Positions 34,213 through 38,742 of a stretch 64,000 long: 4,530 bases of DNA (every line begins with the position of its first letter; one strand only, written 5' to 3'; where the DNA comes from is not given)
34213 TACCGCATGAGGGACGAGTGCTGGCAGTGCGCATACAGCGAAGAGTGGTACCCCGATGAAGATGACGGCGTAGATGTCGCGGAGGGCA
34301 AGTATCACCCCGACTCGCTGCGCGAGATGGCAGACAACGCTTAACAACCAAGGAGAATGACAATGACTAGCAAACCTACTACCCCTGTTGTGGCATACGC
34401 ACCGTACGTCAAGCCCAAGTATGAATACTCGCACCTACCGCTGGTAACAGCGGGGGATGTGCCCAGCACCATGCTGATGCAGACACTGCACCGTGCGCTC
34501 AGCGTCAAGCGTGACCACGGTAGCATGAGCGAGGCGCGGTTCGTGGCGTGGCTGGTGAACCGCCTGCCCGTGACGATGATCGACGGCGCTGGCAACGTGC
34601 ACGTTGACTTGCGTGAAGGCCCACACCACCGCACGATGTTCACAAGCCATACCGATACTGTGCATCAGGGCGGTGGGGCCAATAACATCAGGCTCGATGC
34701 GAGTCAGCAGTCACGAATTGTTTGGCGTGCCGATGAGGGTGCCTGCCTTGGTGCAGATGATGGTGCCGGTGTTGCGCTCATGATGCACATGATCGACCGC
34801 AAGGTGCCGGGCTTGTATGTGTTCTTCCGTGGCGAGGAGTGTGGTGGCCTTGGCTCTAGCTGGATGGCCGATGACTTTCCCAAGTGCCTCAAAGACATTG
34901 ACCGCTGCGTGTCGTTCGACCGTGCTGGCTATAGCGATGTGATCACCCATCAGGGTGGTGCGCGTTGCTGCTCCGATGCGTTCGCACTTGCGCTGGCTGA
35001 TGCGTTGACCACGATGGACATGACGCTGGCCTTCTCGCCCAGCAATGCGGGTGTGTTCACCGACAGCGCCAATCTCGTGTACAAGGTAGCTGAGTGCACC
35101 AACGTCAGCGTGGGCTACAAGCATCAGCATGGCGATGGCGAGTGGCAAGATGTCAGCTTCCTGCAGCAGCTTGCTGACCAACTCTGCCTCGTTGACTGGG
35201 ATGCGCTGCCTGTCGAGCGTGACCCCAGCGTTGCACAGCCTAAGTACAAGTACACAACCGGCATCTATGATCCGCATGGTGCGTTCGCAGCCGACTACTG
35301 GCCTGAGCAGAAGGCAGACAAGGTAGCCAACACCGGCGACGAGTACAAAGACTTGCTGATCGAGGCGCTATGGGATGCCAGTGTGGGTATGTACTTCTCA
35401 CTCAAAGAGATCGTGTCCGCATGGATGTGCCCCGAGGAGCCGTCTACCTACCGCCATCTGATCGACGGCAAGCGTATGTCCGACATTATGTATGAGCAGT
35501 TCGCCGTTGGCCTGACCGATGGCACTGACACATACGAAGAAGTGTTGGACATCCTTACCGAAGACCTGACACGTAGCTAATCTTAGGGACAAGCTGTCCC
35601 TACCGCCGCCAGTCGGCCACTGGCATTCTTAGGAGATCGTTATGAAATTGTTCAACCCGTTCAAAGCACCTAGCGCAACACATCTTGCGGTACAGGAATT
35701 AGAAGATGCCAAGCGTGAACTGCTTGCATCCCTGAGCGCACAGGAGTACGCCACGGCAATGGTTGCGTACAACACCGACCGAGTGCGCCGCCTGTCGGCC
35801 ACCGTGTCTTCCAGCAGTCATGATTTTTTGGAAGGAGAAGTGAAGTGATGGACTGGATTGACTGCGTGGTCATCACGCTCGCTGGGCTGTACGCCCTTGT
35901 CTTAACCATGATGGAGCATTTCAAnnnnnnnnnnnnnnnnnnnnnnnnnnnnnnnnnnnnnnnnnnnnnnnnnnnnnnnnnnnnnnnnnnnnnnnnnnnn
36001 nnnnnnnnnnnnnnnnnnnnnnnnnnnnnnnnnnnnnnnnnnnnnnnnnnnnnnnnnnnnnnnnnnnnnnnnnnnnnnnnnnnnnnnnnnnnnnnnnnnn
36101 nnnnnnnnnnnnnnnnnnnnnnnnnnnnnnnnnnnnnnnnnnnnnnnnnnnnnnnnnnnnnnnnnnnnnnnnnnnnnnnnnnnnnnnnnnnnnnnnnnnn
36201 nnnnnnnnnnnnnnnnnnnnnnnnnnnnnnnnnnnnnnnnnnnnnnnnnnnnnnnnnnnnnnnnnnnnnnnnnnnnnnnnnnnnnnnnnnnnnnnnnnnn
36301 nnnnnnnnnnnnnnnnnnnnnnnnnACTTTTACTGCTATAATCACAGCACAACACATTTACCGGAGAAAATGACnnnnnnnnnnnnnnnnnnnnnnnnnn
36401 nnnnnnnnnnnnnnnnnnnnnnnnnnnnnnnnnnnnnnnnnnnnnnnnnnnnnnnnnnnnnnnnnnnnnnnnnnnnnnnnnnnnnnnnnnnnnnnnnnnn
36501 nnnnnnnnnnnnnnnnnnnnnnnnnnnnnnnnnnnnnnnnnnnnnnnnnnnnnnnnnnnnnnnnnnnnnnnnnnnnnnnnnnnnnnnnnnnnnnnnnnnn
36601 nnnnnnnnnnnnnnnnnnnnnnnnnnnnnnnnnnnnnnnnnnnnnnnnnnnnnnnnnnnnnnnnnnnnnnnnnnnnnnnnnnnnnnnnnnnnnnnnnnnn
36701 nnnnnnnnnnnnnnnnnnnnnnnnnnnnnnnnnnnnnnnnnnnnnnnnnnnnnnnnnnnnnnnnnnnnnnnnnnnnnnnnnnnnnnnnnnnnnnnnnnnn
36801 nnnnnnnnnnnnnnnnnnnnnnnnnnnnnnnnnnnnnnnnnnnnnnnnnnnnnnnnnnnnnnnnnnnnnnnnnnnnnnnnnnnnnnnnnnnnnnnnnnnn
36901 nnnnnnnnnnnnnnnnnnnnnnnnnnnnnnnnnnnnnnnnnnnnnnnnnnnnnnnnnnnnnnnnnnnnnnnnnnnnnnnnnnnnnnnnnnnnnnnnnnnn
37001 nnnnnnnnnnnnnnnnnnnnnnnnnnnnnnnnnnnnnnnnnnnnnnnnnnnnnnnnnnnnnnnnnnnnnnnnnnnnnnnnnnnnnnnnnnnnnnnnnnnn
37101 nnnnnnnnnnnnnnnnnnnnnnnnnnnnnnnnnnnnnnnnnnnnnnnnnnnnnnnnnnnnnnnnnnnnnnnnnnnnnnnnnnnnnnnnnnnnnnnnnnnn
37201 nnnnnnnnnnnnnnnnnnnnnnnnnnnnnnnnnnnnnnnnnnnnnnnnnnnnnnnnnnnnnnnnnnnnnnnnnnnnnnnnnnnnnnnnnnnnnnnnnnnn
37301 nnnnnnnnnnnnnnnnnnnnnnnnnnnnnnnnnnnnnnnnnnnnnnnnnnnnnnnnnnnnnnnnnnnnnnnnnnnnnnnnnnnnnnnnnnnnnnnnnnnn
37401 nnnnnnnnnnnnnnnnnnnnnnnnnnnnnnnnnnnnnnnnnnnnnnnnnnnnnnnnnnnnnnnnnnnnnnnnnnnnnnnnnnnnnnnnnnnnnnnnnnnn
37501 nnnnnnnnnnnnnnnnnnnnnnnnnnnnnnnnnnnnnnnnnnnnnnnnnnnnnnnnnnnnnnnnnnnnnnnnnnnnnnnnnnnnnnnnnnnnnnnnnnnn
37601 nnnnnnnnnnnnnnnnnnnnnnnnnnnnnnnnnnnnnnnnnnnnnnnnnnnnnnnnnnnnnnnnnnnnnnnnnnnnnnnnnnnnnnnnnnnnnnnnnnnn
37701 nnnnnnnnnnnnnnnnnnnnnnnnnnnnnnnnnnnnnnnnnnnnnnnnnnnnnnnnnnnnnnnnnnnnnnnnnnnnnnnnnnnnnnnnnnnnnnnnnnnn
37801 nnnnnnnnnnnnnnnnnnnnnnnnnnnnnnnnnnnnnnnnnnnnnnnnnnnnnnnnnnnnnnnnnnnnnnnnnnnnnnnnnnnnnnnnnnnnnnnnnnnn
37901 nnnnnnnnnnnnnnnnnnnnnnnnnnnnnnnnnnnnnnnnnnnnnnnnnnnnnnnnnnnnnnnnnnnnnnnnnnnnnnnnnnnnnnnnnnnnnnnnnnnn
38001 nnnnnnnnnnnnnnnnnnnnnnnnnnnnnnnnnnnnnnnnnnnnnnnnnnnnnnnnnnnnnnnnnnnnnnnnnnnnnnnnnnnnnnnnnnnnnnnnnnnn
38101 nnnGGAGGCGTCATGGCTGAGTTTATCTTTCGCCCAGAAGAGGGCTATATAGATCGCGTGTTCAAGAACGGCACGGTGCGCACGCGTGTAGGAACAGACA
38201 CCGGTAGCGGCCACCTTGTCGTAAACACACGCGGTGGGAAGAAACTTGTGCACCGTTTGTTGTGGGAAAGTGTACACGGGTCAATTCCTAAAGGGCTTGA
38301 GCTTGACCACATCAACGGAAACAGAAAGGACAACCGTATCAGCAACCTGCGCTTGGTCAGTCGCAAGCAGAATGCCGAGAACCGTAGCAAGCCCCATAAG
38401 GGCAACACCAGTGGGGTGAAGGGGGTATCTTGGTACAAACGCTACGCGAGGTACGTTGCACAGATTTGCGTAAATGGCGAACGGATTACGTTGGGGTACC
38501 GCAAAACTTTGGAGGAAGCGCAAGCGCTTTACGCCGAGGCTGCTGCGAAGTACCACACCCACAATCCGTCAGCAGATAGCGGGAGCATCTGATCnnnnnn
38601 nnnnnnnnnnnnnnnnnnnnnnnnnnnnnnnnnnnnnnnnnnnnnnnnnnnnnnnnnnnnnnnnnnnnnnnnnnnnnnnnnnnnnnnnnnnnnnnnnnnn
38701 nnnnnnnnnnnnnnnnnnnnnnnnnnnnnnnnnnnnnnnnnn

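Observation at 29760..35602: Sequence-conserved 8-3-8 hairpin palindromes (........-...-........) between the early genes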

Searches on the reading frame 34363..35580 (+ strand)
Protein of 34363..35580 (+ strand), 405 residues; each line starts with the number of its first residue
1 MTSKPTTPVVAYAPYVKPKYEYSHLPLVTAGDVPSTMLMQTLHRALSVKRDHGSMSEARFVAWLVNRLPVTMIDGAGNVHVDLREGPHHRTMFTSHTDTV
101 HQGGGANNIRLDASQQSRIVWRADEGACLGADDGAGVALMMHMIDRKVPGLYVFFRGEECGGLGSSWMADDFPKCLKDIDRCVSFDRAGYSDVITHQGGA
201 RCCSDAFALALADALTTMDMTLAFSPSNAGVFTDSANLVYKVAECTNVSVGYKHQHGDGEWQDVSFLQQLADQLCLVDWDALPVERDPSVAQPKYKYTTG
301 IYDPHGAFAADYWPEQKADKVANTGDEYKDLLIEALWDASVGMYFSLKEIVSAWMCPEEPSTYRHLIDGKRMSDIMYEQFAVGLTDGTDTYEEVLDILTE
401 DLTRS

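Call 6: search_protein_families(library=pfam, proteins=[window:34363-35580:+])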
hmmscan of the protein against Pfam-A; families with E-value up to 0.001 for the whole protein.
window:34363-35580:+ (405 aa): 1 family
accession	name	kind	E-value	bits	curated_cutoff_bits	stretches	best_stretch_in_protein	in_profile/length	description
PF04389.22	Peptidase_M28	-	0.00011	22.4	21.3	1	78-196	1-103/193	Peptidase family M28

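Call 9: search_protein_families(library=phrogs, proteins=[window:34363-35580:+], max_evalue=0.01)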
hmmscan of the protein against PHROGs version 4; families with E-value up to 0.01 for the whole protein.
window:34363-35580:+ (405 aa): 1 family
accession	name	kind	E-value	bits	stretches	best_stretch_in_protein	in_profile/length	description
phrog_4191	-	other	1e-71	242.8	1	37-293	3-254/342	peptidase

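Call 13: find_related_loci(query=window:34363-35580:+, collection=viral_contigs, flank=10000)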
Query window:34363-35580:+ (405 aa) in viral_contigs; peptide patterns used: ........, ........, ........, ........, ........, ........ (x = any residue, [..] = any of these).
6 stretches matched a pattern; 3 encode a relative of the query (tblastn E <= 1e-3); 3 distinct loci.
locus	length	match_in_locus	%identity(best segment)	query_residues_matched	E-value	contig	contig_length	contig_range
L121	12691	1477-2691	96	1-405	0e+0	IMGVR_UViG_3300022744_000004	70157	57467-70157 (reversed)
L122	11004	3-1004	52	74-394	1e-101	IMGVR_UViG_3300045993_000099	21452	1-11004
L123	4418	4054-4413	63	23-145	6e-44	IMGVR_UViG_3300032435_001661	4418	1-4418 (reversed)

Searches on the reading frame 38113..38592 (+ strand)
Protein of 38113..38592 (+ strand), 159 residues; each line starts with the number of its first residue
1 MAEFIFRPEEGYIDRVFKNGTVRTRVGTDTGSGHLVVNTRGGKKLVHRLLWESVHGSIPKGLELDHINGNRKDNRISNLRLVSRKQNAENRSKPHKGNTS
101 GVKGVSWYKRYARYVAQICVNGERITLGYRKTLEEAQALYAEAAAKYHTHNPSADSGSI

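Call 48: search_protein_families(library=pfam, proteins=[window:38113-38592:+], max_evalue=0.01)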
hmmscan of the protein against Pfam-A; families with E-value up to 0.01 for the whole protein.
window:38113-38592:+ (159 aa): 2 families
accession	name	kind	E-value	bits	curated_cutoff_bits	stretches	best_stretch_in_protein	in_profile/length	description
PF13392.12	HNH_3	-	7.6e-21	73.9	24.8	1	44-88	1-45/46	HNH endonuclease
PF00847.26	AP2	-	2e-05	25.3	33.3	1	100-147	1-51/54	AP2 domain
